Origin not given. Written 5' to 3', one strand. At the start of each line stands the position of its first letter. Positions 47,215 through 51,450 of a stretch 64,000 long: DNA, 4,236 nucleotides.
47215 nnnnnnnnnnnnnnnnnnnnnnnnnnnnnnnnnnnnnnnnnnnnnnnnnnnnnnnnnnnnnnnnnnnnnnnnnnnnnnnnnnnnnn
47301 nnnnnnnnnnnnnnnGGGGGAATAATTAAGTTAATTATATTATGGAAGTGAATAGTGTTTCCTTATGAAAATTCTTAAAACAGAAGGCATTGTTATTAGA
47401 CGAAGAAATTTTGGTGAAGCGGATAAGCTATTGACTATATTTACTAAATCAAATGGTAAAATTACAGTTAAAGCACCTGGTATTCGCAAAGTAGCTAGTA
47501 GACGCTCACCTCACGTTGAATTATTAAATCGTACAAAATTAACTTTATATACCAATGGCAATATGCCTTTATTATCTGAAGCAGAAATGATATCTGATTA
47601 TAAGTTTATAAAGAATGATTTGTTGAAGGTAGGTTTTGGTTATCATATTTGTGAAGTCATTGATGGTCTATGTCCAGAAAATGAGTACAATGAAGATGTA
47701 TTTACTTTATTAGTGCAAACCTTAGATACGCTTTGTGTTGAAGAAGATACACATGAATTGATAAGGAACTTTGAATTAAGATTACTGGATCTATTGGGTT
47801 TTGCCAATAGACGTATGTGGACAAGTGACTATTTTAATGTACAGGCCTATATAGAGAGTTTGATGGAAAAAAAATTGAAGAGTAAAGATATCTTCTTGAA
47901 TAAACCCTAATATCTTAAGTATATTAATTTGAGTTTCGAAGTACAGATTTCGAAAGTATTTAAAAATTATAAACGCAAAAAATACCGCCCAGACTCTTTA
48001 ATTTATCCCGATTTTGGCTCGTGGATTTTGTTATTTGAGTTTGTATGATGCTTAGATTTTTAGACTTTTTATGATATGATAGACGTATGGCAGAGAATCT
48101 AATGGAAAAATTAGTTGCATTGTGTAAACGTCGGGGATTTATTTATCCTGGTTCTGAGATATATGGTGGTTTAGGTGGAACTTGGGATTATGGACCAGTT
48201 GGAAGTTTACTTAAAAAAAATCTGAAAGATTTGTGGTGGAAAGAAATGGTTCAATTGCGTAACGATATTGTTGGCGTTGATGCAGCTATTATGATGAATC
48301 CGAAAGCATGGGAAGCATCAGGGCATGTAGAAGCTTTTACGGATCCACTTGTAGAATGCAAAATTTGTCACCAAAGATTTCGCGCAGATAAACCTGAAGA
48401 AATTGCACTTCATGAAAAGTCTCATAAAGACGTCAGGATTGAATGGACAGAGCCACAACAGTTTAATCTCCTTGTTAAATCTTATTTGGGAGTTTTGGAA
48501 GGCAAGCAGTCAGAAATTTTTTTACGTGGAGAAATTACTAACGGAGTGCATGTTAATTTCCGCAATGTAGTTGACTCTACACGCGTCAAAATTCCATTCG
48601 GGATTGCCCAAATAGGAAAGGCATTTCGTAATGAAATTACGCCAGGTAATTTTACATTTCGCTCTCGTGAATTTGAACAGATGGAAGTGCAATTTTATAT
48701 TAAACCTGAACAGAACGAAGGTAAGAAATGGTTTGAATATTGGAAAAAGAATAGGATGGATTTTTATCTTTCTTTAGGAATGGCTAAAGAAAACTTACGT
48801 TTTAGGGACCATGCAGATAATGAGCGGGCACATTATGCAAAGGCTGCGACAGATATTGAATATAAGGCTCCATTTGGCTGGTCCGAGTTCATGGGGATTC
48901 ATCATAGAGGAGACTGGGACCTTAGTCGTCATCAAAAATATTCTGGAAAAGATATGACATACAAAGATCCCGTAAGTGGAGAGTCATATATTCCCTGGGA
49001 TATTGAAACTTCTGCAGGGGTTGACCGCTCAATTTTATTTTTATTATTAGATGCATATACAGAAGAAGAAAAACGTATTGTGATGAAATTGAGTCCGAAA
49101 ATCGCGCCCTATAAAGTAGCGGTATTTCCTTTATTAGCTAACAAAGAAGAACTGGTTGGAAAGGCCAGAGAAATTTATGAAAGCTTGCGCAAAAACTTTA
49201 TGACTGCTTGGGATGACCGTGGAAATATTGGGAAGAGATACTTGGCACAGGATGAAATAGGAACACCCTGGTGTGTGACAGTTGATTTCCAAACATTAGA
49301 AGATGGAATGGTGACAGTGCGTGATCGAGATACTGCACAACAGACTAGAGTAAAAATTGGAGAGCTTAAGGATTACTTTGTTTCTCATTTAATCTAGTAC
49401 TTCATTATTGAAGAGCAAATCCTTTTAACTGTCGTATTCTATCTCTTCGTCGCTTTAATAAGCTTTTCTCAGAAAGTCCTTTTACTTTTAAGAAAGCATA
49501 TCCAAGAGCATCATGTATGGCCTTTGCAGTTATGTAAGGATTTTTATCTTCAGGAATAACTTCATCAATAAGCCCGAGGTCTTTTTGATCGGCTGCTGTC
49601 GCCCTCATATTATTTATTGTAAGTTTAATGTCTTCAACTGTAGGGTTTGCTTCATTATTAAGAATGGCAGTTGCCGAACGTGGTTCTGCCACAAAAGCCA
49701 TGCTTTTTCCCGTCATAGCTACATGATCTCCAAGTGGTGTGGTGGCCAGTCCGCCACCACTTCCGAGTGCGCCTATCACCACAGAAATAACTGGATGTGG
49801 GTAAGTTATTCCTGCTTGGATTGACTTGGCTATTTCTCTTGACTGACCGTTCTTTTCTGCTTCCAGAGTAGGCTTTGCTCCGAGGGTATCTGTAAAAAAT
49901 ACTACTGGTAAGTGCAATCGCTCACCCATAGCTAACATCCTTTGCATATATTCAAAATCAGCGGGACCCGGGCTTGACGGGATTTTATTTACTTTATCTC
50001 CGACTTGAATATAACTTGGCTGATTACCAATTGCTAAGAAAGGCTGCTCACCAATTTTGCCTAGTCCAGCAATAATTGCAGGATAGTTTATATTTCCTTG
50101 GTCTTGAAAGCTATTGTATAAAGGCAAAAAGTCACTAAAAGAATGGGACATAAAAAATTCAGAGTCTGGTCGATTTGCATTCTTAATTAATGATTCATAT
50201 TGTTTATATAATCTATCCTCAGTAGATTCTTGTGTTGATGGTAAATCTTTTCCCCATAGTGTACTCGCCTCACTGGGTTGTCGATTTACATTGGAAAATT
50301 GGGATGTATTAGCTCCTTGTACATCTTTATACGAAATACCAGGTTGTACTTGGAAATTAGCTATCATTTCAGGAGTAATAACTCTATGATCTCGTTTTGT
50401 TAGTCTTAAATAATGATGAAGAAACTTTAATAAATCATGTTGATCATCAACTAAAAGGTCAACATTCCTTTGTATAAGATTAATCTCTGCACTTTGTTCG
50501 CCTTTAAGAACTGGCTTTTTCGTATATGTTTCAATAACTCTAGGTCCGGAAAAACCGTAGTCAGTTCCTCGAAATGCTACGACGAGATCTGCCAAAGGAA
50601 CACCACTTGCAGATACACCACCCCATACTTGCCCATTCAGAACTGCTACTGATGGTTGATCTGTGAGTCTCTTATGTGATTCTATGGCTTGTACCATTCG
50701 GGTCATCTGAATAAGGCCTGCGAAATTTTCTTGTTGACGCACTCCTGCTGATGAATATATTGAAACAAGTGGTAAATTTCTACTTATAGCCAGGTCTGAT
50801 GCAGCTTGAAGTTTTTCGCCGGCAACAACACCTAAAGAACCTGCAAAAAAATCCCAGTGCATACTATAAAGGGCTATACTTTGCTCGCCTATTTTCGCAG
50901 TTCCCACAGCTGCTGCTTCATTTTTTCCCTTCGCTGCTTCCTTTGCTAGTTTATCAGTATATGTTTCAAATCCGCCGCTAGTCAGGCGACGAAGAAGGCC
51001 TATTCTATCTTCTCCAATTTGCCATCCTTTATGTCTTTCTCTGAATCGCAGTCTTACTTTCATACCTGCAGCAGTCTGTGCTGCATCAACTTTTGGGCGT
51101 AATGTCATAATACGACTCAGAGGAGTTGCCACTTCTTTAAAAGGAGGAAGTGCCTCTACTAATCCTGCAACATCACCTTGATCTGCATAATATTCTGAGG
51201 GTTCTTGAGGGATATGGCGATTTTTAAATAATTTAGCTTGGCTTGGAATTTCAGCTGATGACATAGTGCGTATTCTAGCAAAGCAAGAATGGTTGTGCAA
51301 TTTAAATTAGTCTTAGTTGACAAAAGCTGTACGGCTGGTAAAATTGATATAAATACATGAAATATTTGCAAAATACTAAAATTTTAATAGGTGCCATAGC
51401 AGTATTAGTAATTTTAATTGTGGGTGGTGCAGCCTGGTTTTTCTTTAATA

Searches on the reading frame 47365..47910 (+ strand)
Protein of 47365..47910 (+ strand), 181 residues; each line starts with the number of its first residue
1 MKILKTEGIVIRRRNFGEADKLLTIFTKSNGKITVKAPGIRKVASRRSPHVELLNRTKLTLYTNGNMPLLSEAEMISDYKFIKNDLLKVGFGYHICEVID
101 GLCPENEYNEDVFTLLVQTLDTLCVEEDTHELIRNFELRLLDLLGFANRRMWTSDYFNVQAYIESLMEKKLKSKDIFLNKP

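Call 72: search_protein_families(library=pfam, proteins=[window:47365-47910:+], max_evalue=0.0001)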
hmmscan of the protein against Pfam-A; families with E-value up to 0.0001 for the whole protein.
window:47365-47910:+ (181 aa): 2 families
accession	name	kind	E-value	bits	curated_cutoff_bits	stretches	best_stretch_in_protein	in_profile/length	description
PF11967.14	RecO_N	-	2.9e-18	66.1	27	1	1-77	1-78/80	Recombination protein O N terminal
PF02565.21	RecO_C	-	3.6e-14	53.2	22.1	1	84-147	2-65/157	Recombination protein O C terminal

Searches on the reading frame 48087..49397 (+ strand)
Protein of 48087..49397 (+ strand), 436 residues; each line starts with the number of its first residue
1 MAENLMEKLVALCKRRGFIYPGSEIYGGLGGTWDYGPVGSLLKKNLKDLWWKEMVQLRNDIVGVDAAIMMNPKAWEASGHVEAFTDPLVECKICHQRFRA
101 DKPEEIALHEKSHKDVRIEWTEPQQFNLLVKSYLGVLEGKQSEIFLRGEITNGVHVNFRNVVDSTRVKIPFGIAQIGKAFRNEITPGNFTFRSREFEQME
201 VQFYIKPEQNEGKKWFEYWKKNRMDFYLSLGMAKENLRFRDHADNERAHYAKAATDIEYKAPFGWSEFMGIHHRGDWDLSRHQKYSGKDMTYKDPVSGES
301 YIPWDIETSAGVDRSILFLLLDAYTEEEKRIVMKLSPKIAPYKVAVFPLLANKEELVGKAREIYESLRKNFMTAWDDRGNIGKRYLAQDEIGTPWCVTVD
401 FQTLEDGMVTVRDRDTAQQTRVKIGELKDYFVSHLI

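Call 72: search_protein_families(library=pfam, proteins=[window:48087-49397:+], max_evalue=0.0001)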
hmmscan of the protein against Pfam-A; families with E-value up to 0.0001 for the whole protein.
window:48087-49397:+ (436 aa): 2 families
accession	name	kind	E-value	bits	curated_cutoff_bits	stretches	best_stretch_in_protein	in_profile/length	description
PF03129.25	HGTP_anticodon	-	1.4e-20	73.7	21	1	343-432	1-92/94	Anticodon binding domain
PF00587.30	tRNA-synt_2b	-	2.2e-05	25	29.3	1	142-263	9-125/179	tRNA synthetase class II core domain (G, H, P, S and T)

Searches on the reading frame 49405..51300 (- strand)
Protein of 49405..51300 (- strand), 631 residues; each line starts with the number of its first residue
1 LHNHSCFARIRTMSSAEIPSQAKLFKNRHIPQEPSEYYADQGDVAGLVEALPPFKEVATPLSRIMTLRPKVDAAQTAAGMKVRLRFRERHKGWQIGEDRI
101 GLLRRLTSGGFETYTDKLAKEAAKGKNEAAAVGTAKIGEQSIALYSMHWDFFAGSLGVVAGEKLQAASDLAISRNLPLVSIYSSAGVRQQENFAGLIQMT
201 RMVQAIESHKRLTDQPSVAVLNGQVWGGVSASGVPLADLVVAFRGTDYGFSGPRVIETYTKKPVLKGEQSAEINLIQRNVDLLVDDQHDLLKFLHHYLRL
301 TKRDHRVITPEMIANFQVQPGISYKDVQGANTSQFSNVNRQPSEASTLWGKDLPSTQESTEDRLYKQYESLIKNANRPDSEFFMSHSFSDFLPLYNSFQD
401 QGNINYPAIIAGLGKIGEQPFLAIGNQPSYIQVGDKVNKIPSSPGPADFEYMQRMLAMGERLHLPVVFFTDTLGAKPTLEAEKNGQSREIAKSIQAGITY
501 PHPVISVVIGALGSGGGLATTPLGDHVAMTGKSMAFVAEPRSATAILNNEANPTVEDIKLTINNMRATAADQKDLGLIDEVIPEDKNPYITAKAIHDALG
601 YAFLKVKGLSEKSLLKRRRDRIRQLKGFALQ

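Call 73: search_protein_families(library=pfam, proteins=[window:49405-51300:-], max_evalue=0.0001)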
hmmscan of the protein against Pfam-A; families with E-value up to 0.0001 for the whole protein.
window:49405-51300:- (631 aa): 2 families
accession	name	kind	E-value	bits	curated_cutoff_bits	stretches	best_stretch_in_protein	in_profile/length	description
PF03255.19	ACCA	-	2.7e-38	132.3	23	1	367-625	55-309/310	Acetyl co-enzyme A carboxylase carboxyltransferase-like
PF01039.27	Carboxyl_trans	-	4.3e-21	75.5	22.3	2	108-272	20-189/493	Carboxyl transferase domain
